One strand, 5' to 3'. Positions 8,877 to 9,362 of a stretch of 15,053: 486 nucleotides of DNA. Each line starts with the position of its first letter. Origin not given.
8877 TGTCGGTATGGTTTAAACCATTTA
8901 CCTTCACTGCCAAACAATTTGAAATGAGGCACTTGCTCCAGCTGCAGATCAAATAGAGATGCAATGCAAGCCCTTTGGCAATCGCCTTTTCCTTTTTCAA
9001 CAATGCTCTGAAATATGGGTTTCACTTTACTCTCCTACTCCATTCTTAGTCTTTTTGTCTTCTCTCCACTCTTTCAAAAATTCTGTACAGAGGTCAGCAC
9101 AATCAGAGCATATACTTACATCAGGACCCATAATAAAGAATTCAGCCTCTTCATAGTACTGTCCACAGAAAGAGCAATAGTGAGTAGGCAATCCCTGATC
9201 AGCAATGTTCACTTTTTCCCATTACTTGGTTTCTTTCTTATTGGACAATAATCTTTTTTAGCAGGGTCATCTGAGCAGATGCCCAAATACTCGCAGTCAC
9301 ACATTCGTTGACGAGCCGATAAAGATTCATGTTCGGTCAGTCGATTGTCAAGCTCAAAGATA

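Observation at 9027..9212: Phage-encoded stand-alone ClpX zinc-binding domain: candidate hijacker or inhibitor of the host ClpX unfoldase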

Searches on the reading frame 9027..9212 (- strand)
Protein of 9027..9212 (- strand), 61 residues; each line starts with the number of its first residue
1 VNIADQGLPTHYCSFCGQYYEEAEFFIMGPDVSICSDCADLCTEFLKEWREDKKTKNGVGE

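Call 3: search_protein_families(library=pfam, proteins=[window:9027-9212:-], max_evalue=1)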
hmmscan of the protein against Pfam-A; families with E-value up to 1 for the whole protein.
window:9027-9212:- (61 aa): 2 families
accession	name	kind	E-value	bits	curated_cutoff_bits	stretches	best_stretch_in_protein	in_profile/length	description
PF06689.19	zf-C4_ClpX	-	8.7e-12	45.2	27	1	12-48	2-39/39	ClpX C4-type zinc finger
PF03860.21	DUF326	-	0.025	15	20.4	1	34-45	10-21/21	Domain of Unknown Function (DUF326)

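Call 6: search_protein_families(library=phrogs, proteins=[window:9027-9212:-], max_evalue=0.01)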
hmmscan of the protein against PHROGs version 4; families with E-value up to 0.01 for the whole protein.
window:9027-9212:- (61 aa): 4 families
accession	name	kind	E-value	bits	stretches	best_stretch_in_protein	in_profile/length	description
phrog_12435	-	other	4e-09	37.4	1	10-48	5-43/65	protease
phrog_6797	-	unknown function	1.2e-08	36.1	1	7-54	60-107/107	-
phrog_5259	-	unknown function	4.5e-06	27.3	1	11-51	11-54/70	-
phrog_3680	-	unknown function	0.00014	22.8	1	6-59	15-67/99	-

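Call 9: find_homologous_proteins(query=window:9027-9212:-, max_evalue=0.001)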
Query window:9027-9212:- (61 aa): 3 proteins with E <= 0.001 among 3 candidates.
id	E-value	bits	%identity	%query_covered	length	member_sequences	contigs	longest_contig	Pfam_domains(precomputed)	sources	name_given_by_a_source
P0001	2.6e-37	143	100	100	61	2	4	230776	PF06689.20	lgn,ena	-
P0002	2.2e-20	89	91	70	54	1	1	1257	PF06689.20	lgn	-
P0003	8.2e-20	88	71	80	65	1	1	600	PF06689.20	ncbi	-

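Call 12: find_encoding_contigs(protein=P0001, flank=10000, max_places=6)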
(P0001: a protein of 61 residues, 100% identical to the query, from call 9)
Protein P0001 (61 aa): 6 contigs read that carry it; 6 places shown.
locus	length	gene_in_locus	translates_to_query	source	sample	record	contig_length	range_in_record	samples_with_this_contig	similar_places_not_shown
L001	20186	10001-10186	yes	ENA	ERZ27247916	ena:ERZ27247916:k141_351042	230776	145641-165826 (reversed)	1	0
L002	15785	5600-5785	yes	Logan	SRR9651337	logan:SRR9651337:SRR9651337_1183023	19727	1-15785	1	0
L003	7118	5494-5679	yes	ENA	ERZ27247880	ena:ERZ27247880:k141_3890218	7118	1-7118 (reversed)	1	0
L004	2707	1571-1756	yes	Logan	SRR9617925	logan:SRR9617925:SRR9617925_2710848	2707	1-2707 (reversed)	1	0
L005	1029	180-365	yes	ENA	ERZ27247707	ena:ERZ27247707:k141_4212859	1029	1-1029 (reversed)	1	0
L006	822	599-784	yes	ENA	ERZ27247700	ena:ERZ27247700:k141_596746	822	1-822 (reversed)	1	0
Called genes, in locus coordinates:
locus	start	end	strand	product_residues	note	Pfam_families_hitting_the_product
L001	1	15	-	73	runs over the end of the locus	-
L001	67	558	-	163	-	PF18760:ART-PolyVal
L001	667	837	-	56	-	-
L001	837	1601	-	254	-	PF13385:Laminin_G_3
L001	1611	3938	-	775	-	PF27249:MJ0330_N, PF14890:Intein_splicing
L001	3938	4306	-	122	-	-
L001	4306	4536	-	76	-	-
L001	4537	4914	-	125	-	-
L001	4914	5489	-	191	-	-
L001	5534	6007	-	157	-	-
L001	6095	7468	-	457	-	-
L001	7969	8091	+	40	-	-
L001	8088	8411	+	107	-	-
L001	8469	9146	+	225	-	-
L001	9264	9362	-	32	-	-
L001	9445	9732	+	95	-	-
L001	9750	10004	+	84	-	-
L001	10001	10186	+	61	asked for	PF06689:zf-C4_ClpX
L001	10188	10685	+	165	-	-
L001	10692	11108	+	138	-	-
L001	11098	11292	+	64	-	-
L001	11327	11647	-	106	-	-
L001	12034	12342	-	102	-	PF24043:DUF7352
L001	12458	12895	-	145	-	-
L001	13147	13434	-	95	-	-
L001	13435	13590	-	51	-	-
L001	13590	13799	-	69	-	-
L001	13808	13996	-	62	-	-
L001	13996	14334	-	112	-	-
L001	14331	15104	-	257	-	PF05050:Methyltransf_21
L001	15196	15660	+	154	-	PF18907:DUF5662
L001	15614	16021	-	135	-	-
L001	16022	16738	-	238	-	PF01471:PG_binding_1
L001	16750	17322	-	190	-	-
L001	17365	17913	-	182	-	PF01464:SLT (weak)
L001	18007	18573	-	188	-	-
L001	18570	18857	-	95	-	-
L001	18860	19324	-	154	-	-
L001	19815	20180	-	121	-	PF00216:Bac_DNA_binding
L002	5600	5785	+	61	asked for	PF06689:zf-C4_ClpX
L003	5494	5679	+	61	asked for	PF06689:zf-C4_ClpX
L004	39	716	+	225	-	-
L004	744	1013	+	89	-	-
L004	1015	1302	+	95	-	-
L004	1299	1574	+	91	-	-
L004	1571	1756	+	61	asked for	PF06689:zf-C4_ClpX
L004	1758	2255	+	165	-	-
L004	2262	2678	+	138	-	-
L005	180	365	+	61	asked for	PF06689:zf-C4_ClpX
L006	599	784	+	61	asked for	PF06689:zf-C4_ClpX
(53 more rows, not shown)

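Call 18: search_protein_representatives(protein=window:9027-9212:-)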
Query: 61 residues. Proteins with E-value up to 0.001 (for the whole library): 2892; up to 1e-10: 57; up to 1e-30: 1. The best 150 are listed.
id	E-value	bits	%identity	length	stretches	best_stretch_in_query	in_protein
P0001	8.3e-38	142.7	100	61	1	1-61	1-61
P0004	1.4e-25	104.1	40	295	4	10-51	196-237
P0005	5.0e-23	96.1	39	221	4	8-45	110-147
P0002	6.8e-21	89.4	89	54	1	4-47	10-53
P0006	4.9e-19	83.5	41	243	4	12-48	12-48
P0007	7.0e-19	83.0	43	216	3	12-48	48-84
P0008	3.0e-18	81.0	38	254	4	12-48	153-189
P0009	3.6e-17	77.6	41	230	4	12-47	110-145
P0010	5.1e-17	77.1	40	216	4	8-45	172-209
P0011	2.7e-15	71.7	37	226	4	11-52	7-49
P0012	6.0e-15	70.6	47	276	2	12-50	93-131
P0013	1.3e-14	69.6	34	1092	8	6-51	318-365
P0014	6.2e-14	67.4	35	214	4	4-42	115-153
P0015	9.6e-14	66.8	38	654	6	11-48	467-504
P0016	1.3e-13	66.4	41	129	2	12-56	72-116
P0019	1.9e-13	65.9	43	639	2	11-52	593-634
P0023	3.2e-13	65.1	40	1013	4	7-46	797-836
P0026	5.6e-13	64.4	33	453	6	12-53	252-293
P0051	5.1e-11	58.2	35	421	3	10-53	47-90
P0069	2.0e-10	56.4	40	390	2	12-53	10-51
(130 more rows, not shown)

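Call 19: search_dna_similar(query=window:9027-9212:-, collection=phages, mode=protein, max_evalue=0.001, max_rows=60)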
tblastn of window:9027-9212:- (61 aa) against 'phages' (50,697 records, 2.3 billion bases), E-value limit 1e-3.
Records with a match: 29; places in all: 29; records where one place covers at least 80% of the query: 3.
Best place of each record, by identity: <60% 29.
By first word of the organism name: Pseudomonas 10; Escherichia 4; Caulobacter 2; Enterococcus 2; Listeria 2; Bacteriophage 2; Acinetobacter 2; Bacillus 2; Staphylococcus 2; Sinorhizobium 1.
By host as written in the record: - 8; Pseudomonas aeruginosa 3; Escherichia coli K88 2; Caulobacter crescentus CB15 2; Pseudomonas aeruginosa P9W 2; Listeria monocytogenes 2; Bacillus megaterium str. ATCC 43725 2; Staphylococcus aureus 2; and 6 more.
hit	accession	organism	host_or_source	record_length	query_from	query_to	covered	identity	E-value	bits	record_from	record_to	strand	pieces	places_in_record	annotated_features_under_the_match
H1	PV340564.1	Escherichia phage PhiR44_2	Escherichia coli C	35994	7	58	85%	46.2%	5e-8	52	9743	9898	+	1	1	hypothetical protein (x2)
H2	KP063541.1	Escherichia phage P88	Escherichia coli K88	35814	7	58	85%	46.2%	9e-8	52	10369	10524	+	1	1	carboxylate-amine ligase | hypothetical protein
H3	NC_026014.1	Escherichia phage P88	Escherichia coli K88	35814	7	58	85%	46.2%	9e-8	52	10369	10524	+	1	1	carboxylate--amine ligase | hypothetical protein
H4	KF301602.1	Caulobacter phage Cr30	Caulobacter crescentus CB15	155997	10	52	70%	46.5%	2e-5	45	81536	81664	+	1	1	hypothetical protein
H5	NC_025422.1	Caulobacter phage Cr30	Caulobacter crescentus CB15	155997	10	52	70%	46.5%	2e-5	45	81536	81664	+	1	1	hypothetical protein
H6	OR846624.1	Enterococcus phage Efs 1-1-1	Enterococcus faecalis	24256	13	56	72%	43.2%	4e-6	47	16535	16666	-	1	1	record has no annotation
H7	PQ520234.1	Enterococcus phage IME_EF3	-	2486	13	56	72%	43.2%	4e-6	47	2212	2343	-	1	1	record has no annotation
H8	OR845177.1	Escherichia phage EC22.5-2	Escherichia coli ATCC 25922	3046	12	48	61%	48.6%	7e-7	49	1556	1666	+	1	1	record has no annotation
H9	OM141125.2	Pseudomonas phage PP9W2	Pseudomonas aeruginosa P9W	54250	10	48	64%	46.2%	1e-4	43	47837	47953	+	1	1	Clp protease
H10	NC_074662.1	Pseudomonas phage PP9W2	Pseudomonas aeruginosa P9W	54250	10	48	64%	46.2%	1e-4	43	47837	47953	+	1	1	Clp protease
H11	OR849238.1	Listeria phage LM 4-14-1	Listeria monocytogenes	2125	13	48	59%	50.0%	4e-6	47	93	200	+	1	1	record has no annotation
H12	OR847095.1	Listeria phage LM 4-11-1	Listeria monocytogenes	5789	13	48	59%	50.0%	4e-6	47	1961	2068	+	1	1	record has no annotation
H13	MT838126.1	Bacteriophage sp.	human fecal samples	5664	13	46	56%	52.9%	4e-6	47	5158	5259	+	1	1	record has no annotation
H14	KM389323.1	Pseudomonas phage F_ET2439sp/ET602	-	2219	8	48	67%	43.9%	9e-5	43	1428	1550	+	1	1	record has no annotation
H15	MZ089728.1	Pseudomonas phage PSA04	wastewater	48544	8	48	67%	43.9%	9e-5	43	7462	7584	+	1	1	hypothetical protein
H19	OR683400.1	Pseudomonas phage Alize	Pseudomonas aeruginosa F002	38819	13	48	59%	48.6%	5e-4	41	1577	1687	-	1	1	C4-type zinc finger protein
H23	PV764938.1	Sinorhizobium phage Phosso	Sinohrizobium meliloti NRRL L-50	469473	12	48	61%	45.9%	5e-5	44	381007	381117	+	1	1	ATP-dependent Clp protease ATP-binding subunit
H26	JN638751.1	Bacillus phage G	Bacillus megaterium str. ATCC 43725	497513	13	46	56%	44.1%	1e-4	42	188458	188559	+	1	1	258: gp258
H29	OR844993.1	Staphylococcus phage SA 1306 Kay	Staphylococcus aureus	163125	13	48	59%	38.9%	8e-4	40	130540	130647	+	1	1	record has no annotation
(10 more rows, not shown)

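Call 20: search_solved_structures(query=window:9027-9212:-, max_evalue=1, show_alignments=3)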
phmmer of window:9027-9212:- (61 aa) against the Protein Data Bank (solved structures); distinct sequences matched with E-value up to 1: 11.
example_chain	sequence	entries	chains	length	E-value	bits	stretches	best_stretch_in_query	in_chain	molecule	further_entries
1ovx_A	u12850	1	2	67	2.9e-09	40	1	11-49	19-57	ATP-dependent Clp protease ATP-binding subunit clpX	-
2ds5_A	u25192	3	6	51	3.2e-09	39.9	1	11-48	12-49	ATP-dependent Clp protease ATP-binding subunit clpX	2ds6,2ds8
9ndj_F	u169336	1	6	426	2.6e-08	37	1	10-53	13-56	ATP-dependent Clp protease ATP-binding subunit ClpX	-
8e91_A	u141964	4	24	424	6.5e-08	35.8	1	11-49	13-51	ATP-dependent Clp protease ATP-binding subunit ClpX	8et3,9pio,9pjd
2ds7_A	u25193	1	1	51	8.1e-08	35.5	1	11-48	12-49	ATP-dependent Clp protease ATP-binding subunit clpX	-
6sfw_O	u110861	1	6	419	1.1e-05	28.7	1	12-48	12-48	ATP-dependent Clp protease ATP-binding subunit ClpX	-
6vfs_E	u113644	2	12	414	0.0024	21.3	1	11-53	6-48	ATP-dependent Clp protease ATP-binding subunit ClpX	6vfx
1h0z_A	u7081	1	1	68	0.041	17.4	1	26-59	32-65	SERINE PROTEASE INHIBITOR KAZAL-TYPE 5, CONTAINS HEMOFILTRATE PEPTIDE HF6478, HEMOFILTRATE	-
6n57_M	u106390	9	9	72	0.12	16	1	4-39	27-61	Protein TraR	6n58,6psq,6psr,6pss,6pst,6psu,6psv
5w1s_M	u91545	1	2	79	0.13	15.9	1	4-39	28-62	Protein TraR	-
6lcs_A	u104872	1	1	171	0.56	13.9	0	5-52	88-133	VH-SARAH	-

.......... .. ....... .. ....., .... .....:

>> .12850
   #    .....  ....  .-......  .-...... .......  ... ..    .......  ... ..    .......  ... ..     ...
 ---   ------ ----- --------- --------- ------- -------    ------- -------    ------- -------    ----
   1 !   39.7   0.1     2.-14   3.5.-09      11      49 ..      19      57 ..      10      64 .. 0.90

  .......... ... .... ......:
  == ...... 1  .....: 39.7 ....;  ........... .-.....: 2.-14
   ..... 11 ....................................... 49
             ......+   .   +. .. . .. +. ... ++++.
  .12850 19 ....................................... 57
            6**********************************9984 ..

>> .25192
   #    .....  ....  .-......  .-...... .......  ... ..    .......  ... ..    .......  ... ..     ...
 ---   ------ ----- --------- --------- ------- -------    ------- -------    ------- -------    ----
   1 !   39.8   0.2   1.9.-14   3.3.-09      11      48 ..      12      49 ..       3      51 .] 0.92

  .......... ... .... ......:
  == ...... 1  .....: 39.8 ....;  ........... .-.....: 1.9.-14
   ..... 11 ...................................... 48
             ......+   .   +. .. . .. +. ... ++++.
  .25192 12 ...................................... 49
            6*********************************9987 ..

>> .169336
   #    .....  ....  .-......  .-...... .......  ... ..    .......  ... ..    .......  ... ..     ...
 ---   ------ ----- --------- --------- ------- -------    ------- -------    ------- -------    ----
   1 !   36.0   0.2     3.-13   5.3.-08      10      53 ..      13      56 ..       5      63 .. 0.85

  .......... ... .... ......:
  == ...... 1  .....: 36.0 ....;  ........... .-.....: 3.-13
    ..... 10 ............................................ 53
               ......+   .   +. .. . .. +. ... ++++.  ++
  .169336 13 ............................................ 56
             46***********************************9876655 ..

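Call 21: get_annotated_region(hit=H9, flank=2500)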
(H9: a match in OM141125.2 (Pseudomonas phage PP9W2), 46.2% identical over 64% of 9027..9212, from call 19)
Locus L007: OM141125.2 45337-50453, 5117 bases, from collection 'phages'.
description: Pseudomonas phage PP9W2, complete genome.
organism: Pseudomonas phage PP9W2 (NCBI taxid 2914450)
taxonomy: Viruses; Duplodnaviria; Heunggongvirae; Uroviricota; Caudoviricetes
host: Pseudomonas aeruginosa P9W; source: Severely burned patients; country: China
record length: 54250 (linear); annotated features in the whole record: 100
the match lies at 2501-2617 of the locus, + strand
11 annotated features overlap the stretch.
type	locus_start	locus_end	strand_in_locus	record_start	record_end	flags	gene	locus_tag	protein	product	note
CDS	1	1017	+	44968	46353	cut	-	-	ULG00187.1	putative replicative DNA helicase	putative replicative DNA helicase DnaB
CDS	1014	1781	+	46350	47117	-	-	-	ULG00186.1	homing endonuclease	-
CDS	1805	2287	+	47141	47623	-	-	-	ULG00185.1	hypothetical protein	-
CDS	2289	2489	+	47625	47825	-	-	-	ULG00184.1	putative transcriptional regulator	putative transcriptional regulator DksA, TraR, DnaK (ACLAME 75)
CDS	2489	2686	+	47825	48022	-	-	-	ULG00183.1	Clp protease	Clp protease ClpX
CDS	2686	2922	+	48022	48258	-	-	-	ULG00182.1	hypothetical protein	-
CDS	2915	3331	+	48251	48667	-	-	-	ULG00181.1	recombination protein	recombination protein NinB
CDS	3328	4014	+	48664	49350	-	-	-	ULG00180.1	metallophosphoesterase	Ren protein, metallophosphoesterase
CDS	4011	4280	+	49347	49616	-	-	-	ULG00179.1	hypothetical protein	-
CDS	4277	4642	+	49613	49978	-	-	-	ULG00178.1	hypothetical protein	-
CDS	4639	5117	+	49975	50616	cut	-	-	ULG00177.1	recombination protein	recombination protein NinG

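Call 22: get_annotated_region(hit=H2, flank=2500)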
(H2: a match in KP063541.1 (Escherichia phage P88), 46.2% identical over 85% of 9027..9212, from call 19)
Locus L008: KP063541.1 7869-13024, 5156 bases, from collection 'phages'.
description: Enterobacteria phage P88, complete genome.
organism: Escherichia phage P88 (NCBI taxid 1567486)
taxonomy: Viruses; Duplodnaviria; Heunggongvirae; Uroviricota; Caudoviricetes; Peduoviridae; Xuanwuvirus; Xuanwuvirus P88
host: Escherichia coli K88; source: -; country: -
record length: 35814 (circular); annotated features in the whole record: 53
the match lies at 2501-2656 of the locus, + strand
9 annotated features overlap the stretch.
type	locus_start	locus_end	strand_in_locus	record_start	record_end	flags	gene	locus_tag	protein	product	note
CDS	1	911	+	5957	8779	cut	-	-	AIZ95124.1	replication protein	-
CDS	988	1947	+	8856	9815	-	-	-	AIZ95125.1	recombinase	-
CDS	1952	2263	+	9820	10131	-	-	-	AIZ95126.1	chromosome partitioning protein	recombinase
CDS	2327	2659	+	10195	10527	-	-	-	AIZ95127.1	carboxylate-amine ligase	ATP-dependent Clp protease ATP-binding subunit ClpX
CDS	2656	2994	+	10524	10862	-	-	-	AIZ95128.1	hypothetical protein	-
CDS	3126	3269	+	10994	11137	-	-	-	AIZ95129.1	hypothetical protein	-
CDS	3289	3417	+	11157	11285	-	-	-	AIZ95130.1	hypothetical protein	-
CDS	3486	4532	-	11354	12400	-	-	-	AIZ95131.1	PBSX family portal protein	PBSX family phage portal protein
CDS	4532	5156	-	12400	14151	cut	-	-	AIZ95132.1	terminase ATPase subunit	-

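Call 23: get_annotated_region(hit=H4, flank=2000)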
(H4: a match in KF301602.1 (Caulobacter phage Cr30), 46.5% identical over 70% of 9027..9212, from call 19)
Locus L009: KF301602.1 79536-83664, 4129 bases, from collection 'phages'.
description: Caulobacter phage Cr30, complete genome.
organism: Caulobacter phage Cr30 (NCBI taxid 1357714)
taxonomy: Viruses; Duplodnaviria; Heunggongvirae; Uroviricota; Caudoviricetes
host: Caulobacter crescentus CB15; source: pond water; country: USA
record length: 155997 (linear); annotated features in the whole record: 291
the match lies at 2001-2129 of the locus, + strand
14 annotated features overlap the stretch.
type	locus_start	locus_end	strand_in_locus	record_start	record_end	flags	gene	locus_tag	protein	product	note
CDS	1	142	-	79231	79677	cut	-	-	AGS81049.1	UvsY-like protein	-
CDS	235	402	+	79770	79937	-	-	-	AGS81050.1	hypothetical protein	-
CDS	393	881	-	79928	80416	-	-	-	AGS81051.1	tail completion and sheath stabilizer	-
CDS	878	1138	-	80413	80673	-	-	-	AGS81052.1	hypothetical protein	-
CDS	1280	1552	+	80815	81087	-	-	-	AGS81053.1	hypothetical protein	-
CDS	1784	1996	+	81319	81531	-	-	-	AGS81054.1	hypothetical protein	-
CDS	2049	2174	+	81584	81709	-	-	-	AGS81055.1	hypothetical protein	-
CDS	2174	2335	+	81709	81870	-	-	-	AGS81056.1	hypothetical protein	-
tRNA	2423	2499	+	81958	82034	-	-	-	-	tRNA-Arg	anticodon TCT; discovered using tRNAscanSE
CDS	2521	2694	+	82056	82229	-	-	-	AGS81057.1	hypothetical protein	-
CDS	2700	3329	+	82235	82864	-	-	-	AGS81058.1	hypothetical protein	-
CDS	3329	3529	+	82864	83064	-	-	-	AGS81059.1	hypothetical protein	-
CDS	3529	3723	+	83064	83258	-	-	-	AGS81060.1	hypothetical protein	-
CDS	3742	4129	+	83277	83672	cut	-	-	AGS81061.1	hypothetical protein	-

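Call 32: find_related_loci(query=window:9027-9212:-, collection=viral_contigs, flank=6000)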
Query window:9027-9212:- (61 aa) in viral_contigs; peptide patterns used: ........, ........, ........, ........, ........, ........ (x = any residue, [..] = any of these).
12 stretches matched a pattern; 4 encode a relative of the query (tblastn E <= 1e-3); 4 distinct loci.
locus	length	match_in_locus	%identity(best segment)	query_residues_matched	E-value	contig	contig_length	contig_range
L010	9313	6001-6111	54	12-48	2e-13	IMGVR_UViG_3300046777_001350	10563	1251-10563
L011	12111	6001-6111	51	12-48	6e-13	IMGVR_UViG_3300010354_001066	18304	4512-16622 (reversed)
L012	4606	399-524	49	12-56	1e-12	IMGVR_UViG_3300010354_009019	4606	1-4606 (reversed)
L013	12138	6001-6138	50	12-54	2e-12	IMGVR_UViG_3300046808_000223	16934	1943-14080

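Call 36: find_related_loci(query=window:9027-9212:-, collection=genome_contigs, flank=3000)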
Query window:9027-9212:- (61 aa) in genome_contigs; peptide patterns used: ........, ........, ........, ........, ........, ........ (x = any residue, [..] = any of these).
84 stretches matched a pattern; 11 encode a relative of the query (tblastn E <= 1e-3); 11 distinct loci.
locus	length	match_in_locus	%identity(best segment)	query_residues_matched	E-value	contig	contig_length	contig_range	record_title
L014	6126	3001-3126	60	13-53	4e-12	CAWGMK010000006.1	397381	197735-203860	MAG: uncultured Firmicutes bacterium isolate MFD03899.bin.1.111 genome assembly, contig: contig_34561, whole genome shot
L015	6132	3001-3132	50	13-58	1e-11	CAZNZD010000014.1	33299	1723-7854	MAG TPA_asm: uncultured Clostridia bacterium isolate SRP220891_co2_97 genome assembly, contig: NODE_1936_length_33299_co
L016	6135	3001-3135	56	5-51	2e-11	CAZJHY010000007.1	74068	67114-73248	MAG TPA_asm: uncultured Clostridia bacterium isolate binchicken_co22_4 genome assembly, contig: NODE_387_length_74068_co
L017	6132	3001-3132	45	5-48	5e-11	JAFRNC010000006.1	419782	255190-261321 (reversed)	MAG: Bacteroidales bacterium isolate RGIG2620 Goat_Omasum-1__c65, whole genome shotgun sequence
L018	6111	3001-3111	51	12-48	4e-11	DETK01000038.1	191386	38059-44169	MAG TPA_asm: Bacteroidales bacterium UBA3290 UBA3290_contig_543, whole genome shotgun sequence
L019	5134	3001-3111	51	12-48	1e-10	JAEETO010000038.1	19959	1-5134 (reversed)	MAG: Bacteroidales bacterium isolate Tb.RUG.407 NODE_10392_length_19959_cov_1.321702, whole genome shotgun sequence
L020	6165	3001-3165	47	12-61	1e-10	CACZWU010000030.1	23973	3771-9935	MAG: uncultured Bacteroidia bacterium isolate RUG13016 genome assembly, contig: RUG13016_asm_30, whole genome shotgun se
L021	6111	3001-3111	51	12-48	1e-10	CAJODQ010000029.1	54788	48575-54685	uncultured Bacteroidales bacterium isolate Red_deer_1_mag_74 genome assembly, contig: scaffold_2029, whole genome shotgu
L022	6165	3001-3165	45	12-61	1e-10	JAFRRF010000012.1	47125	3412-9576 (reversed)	MAG: Bacteroidales bacterium isolate RGIG2727 Goat_Omasum-4__c178773, whole genome shotgun sequence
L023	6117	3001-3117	49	10-48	1e-10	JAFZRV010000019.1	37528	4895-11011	MAG: Bacteroidales bacterium isolate RGIG8040 Water_buffalos_Rumen-1__c1174085, whole genome shotgun sequence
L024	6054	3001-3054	67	21-38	6e-5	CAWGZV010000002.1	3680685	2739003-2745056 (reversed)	MAG: uncultured Chloroflexia bacterium isolate MFD02979.bin.1.10 genome assembly, contig: contig_27555, whole genome sho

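Call 37: predict_structure(protein=window:9027-9212:-)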
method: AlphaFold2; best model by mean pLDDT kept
length: 61 residues; sequences in the alignment: 1
mean_pLDDT: 68.9   pTM: 0.42
mean pLDDT of the five models: 68.9, 65.9, 60.0, 51.6, 47.1
residues with pLDDT >= 90: 0; 70-90: 28; 50-70: 29; < 50: 4
segments of 3 or more residues with pLDDT < 50: none
pLDDT, mean of each block of 10 residues (from residue 1): 54 81 67 79 77 58 43
secondary structure, 60 per line:
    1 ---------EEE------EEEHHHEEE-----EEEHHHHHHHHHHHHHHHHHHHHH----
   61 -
elements in order: E10-12 E19-21 E25-27 E33-35 H36-56
